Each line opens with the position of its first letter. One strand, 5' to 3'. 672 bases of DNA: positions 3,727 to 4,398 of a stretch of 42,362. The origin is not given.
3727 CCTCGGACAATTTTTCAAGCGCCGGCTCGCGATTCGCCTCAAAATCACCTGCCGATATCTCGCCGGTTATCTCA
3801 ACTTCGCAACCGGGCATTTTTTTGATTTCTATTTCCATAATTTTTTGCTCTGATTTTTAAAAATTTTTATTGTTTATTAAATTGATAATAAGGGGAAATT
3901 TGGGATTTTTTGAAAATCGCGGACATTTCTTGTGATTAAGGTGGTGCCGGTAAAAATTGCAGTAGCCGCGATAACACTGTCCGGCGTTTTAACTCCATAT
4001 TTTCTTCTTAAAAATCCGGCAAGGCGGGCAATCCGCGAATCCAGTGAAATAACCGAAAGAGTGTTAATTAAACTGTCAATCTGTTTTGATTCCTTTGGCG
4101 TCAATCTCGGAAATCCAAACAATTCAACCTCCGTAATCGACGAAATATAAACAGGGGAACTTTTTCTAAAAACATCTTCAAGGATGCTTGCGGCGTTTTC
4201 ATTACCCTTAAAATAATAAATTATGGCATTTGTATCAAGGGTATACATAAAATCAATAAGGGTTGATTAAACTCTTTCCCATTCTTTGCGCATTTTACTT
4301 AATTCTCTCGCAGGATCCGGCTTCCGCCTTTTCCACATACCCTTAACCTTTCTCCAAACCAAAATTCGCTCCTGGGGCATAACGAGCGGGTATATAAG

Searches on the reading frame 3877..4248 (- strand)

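Call 35: search_protein_families(library=pfam, proteins=[window:3877-4248:-], max_evalue=0.001)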
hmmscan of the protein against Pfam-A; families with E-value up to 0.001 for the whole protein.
window:3877-4248:- (123 aa): 1 family
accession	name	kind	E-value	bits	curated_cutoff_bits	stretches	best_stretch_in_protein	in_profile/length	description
PF01850.27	PIN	-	4.3e-16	60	23.6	1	3-115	2-117/120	PIN domain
